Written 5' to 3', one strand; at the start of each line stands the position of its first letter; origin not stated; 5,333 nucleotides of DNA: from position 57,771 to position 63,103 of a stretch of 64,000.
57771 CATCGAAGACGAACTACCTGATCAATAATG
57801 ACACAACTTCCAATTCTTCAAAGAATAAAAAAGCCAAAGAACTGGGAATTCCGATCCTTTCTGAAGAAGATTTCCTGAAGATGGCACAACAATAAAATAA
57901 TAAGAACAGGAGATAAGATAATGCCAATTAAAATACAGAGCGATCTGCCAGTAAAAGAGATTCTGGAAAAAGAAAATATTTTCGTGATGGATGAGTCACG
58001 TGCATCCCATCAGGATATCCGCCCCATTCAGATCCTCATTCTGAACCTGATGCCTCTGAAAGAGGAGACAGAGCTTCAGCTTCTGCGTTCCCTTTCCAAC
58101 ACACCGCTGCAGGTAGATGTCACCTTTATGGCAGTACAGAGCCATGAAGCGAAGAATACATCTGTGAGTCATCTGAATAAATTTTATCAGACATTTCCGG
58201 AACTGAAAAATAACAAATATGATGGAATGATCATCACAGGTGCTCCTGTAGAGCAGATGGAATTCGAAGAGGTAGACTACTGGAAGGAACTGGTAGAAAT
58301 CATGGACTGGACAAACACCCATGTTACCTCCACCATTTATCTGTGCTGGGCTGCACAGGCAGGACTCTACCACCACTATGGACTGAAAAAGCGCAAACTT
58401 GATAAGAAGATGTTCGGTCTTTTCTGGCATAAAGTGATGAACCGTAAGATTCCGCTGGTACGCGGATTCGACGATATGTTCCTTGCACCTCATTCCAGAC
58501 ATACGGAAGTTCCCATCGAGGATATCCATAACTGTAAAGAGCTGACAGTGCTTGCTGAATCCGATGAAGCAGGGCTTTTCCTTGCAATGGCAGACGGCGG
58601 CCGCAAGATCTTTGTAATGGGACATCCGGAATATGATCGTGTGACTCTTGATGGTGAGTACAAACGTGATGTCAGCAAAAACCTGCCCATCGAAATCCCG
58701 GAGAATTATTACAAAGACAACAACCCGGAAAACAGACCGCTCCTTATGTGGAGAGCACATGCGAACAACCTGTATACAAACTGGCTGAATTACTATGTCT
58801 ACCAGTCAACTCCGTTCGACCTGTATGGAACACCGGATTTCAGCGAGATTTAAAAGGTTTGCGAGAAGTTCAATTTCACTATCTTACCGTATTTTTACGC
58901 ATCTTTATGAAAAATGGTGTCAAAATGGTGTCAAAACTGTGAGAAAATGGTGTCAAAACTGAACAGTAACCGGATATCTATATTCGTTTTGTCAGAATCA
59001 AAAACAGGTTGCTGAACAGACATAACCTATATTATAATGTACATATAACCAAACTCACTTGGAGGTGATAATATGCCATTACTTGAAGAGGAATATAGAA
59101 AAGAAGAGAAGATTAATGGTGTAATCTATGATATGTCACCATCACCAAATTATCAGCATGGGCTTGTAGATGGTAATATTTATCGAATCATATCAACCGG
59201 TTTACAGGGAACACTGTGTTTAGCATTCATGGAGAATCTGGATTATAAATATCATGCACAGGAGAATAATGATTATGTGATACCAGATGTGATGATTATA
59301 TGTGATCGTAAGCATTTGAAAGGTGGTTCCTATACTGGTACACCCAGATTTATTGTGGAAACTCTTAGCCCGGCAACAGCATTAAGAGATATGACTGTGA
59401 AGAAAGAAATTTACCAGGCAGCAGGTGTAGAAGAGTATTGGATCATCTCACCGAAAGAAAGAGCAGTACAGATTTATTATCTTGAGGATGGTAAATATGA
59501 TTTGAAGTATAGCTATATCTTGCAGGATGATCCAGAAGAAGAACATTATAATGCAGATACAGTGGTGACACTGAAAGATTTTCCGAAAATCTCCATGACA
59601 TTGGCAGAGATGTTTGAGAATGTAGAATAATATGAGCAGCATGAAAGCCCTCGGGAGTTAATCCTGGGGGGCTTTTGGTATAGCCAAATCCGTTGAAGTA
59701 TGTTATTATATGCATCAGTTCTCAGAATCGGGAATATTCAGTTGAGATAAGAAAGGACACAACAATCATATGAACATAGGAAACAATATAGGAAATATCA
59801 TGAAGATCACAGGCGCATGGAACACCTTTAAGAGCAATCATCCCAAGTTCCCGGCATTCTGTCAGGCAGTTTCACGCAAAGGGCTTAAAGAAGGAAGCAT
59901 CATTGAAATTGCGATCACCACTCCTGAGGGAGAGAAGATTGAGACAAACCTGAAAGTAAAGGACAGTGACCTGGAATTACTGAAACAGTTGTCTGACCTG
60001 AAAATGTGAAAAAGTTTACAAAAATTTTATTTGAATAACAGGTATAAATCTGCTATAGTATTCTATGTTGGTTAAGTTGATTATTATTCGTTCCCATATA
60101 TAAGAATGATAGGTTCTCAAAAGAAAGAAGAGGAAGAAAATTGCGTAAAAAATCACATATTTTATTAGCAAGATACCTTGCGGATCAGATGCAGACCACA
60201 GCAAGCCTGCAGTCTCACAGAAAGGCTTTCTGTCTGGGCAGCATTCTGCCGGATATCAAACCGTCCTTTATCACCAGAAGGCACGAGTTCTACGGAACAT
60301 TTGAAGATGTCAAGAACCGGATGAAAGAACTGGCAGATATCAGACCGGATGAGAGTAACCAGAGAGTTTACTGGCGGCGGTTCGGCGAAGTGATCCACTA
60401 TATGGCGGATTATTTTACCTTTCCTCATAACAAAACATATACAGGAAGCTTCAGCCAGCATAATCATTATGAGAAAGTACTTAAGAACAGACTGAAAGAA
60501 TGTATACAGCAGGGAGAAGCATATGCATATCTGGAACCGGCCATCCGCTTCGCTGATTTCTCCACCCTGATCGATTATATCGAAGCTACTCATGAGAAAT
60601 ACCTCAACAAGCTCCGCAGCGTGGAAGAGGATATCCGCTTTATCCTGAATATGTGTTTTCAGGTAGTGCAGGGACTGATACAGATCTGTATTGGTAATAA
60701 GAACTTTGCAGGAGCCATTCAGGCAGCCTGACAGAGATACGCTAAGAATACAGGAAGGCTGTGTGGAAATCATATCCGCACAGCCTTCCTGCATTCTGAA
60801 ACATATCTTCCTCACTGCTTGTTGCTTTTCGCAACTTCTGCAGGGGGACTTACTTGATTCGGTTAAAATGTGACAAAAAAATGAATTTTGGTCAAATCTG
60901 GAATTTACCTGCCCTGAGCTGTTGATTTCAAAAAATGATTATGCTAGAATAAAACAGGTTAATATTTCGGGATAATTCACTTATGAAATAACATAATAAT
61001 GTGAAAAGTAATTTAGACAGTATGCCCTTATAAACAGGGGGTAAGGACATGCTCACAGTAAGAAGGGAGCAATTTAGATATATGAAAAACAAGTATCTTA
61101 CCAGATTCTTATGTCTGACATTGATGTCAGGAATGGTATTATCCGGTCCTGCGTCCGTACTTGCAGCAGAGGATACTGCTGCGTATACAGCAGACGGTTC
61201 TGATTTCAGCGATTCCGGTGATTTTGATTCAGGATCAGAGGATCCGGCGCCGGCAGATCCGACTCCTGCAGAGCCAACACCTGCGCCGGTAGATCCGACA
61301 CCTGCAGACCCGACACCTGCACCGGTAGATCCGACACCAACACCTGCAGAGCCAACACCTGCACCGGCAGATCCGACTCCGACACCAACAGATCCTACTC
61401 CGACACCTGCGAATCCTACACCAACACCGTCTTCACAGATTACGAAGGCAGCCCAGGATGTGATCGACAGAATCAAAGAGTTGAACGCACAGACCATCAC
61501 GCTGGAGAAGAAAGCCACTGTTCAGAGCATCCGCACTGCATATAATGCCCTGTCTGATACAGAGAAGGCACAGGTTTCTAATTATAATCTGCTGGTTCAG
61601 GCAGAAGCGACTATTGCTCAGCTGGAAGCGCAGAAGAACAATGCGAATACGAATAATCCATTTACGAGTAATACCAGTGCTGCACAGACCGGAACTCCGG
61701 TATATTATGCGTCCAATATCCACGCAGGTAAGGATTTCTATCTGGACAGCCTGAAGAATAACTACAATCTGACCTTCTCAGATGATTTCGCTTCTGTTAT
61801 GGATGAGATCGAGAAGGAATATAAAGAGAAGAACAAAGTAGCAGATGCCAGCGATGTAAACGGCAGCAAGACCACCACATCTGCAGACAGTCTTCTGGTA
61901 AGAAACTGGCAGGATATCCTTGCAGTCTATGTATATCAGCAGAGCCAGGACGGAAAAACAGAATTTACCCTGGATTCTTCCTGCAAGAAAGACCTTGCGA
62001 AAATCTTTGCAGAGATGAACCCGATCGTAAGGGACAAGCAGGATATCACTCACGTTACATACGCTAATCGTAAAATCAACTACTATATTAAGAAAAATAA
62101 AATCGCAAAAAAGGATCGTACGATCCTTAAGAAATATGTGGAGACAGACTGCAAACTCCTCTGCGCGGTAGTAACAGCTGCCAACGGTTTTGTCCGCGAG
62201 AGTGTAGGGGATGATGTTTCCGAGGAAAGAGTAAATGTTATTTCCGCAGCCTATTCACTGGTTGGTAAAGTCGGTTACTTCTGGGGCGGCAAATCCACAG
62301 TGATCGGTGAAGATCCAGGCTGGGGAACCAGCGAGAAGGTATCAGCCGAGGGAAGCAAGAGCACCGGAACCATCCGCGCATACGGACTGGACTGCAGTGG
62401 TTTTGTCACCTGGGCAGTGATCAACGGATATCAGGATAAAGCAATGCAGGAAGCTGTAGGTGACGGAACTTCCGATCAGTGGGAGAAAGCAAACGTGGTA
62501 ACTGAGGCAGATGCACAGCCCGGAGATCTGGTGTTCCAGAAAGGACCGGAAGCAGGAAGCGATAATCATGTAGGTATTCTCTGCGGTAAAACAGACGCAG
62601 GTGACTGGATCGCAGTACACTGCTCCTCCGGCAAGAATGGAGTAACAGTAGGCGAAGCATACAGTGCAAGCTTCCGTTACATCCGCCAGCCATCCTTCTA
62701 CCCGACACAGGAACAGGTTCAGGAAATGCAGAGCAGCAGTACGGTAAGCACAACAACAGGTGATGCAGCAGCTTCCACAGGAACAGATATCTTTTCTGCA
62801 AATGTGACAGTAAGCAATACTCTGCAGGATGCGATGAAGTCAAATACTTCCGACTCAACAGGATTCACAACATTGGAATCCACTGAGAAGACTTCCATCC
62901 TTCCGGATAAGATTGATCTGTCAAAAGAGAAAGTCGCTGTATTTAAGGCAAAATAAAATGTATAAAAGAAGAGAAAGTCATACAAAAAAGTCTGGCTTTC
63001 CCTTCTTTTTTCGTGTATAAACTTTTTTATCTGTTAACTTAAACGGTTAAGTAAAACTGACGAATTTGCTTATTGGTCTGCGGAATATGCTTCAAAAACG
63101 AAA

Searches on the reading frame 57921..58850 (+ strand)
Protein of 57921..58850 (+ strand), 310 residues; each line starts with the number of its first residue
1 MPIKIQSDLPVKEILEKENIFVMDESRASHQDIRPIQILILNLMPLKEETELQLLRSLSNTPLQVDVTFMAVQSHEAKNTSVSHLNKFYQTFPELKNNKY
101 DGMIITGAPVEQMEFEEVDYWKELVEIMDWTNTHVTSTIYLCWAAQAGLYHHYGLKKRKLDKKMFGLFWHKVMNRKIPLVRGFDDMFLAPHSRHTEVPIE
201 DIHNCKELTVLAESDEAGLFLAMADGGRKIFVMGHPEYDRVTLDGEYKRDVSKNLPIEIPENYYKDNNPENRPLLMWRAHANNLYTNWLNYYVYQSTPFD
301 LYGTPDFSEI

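Call 20: search_protein_families(library=pfam, proteins=[window:57921-58850:+], max_evalue=0.001)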
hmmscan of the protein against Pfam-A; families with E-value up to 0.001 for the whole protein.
window:57921-58850:+ (310 aa): 1 family
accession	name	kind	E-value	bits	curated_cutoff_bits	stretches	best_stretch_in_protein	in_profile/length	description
PF04204.22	HTS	-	1.1e-138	461.7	27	1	2-299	1-298/298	Homoserine O-succinyltransferase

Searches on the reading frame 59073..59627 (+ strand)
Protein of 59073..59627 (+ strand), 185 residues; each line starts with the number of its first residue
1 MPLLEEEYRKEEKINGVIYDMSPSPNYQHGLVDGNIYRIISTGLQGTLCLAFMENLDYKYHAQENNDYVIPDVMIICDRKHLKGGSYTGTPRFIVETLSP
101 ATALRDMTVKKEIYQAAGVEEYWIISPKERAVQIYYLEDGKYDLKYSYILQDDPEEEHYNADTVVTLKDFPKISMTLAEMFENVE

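Call 20: search_protein_families(library=pfam, proteins=[window:59073-59627:+], max_evalue=0.001)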
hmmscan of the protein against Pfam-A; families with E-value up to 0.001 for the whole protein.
window:59073-59627:+ (185 aa): 1 family
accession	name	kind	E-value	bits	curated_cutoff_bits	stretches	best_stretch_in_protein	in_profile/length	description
PF05685.18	Uma2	-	1.5e-28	99.8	27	1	5-145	10-149/172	Putative restriction endonuclease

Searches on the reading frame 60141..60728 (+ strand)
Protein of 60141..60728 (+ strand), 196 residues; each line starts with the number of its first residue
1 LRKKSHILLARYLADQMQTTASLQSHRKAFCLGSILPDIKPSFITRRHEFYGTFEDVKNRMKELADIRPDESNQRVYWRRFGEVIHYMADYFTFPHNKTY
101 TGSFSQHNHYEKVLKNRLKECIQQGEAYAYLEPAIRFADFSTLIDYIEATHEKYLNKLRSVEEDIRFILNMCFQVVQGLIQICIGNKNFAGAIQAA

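Call 20: search_protein_families(library=pfam, proteins=[window:60141-60728:+], max_evalue=0.001)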
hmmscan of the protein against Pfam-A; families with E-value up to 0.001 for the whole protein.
window:60141-60728:+ (196 aa): 1 family
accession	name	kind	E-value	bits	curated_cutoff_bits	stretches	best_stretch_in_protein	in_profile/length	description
PF00882.24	Zn_dep_PLPC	-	6.2e-25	88.5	26.8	1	5-158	1-164/167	Zinc dependent phospholipase C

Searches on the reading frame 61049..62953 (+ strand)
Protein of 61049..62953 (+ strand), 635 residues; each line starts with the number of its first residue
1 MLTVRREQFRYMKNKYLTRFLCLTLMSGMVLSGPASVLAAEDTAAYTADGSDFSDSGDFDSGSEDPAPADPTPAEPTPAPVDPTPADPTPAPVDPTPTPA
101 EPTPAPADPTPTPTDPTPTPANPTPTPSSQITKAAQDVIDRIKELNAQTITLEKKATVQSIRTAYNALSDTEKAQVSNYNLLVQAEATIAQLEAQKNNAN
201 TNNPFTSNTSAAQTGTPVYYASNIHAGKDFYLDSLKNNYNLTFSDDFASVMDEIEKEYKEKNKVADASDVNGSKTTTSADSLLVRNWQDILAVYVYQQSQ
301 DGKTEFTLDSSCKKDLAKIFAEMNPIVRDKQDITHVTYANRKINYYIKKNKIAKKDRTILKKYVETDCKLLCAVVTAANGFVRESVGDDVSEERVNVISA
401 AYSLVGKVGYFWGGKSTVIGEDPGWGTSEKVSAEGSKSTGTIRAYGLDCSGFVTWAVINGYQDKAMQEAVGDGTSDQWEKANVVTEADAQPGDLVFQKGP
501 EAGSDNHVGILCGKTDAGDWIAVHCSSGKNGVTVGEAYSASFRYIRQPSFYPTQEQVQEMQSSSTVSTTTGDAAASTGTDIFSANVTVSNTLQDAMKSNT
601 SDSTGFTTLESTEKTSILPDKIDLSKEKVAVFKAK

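Call 20: search_protein_families(library=pfam, proteins=[window:61049-62953:+], max_evalue=0.001)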
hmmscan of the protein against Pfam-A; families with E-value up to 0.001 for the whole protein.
window:61049-62953:+ (635 aa): 2 families
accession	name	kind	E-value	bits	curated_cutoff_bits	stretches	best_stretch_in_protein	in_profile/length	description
PF00877.26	NLPC_P60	-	2.5e-08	34.3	23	1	410-515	4-75/105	NlpC/P60 family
PF05382.19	Amidase_5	-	0.00073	19.9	21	0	447-537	29-118/142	Bacteriophage peptidoglycan hydrolase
